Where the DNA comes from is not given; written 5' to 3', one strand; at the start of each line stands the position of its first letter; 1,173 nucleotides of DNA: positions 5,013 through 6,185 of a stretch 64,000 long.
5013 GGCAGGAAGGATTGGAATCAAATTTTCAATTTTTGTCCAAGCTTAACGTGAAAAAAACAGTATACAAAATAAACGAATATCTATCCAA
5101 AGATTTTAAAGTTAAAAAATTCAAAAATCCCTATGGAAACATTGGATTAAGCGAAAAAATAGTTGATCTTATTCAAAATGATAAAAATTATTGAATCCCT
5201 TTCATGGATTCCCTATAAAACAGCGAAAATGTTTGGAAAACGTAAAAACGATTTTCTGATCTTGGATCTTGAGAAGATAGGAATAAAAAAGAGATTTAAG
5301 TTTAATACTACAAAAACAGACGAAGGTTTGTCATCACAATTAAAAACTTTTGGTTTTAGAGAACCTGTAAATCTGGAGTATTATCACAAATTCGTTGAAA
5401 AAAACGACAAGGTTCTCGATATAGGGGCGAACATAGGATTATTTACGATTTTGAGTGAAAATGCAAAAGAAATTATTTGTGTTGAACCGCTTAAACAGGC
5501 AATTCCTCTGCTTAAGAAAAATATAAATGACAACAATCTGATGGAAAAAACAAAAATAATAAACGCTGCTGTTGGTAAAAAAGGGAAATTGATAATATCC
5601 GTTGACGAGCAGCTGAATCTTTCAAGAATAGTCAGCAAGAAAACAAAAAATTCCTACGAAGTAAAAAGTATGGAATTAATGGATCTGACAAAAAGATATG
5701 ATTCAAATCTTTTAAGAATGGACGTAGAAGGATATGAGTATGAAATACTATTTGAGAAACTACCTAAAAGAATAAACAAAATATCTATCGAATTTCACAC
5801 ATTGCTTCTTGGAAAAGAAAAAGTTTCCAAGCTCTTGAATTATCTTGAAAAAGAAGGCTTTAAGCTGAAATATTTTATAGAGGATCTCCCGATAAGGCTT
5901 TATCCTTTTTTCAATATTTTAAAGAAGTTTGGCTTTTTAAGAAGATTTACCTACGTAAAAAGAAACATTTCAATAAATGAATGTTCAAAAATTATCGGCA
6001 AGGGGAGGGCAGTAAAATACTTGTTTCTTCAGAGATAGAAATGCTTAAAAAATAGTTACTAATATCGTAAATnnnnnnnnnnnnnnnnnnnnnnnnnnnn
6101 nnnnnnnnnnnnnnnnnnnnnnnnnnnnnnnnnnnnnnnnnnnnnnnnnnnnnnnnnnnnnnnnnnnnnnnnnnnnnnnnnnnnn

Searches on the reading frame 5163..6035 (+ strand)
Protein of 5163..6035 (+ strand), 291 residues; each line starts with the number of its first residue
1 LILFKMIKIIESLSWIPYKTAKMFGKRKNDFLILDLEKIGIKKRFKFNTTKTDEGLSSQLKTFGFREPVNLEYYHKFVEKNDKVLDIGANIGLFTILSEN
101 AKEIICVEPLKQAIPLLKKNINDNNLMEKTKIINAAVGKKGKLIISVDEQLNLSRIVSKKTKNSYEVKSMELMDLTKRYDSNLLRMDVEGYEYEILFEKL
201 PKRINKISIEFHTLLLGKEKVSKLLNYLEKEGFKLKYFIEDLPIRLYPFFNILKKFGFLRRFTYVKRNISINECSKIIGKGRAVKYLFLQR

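Call 10: search_protein_families(library=pfam, proteins=[window:5163-6035:+], max_evalue=0.001)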
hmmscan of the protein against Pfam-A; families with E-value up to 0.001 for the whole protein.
window:5163-6035:+ (291 aa): 2 families
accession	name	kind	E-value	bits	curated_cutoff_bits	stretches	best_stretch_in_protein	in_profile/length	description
PF05050.19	Methyltransf_21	-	4.1e-13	50.2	22.7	1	86-235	1-173/173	Methyltransferase FkbM domain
PF02475.24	TRM5-TYW2_MTfase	-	7.8e-06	26.4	28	1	76-137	32-96/164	TRM5/TYW2 methyltransferase domain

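Call 37: search_protein_families(library=ncbifam, proteins=[window:5163-6035:+], max_evalue=0.00001)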
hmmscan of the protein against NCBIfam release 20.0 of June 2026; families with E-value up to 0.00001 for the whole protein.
window:5163-6035:+ (291 aa): 2 families
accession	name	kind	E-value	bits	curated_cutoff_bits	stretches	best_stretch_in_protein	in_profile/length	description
TIGR01444.1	fkbM_fam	subfamily_domain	4.6e-22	79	37.7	1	84-212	2-143/143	FkbM family methyltransferase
NF047732.1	tRNAMtaseTrm5bMeth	equivalog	2.4e-06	26.8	500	1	75-137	193-255/337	tRNA (guanine(37)-N1)-methyltransferase Trm5b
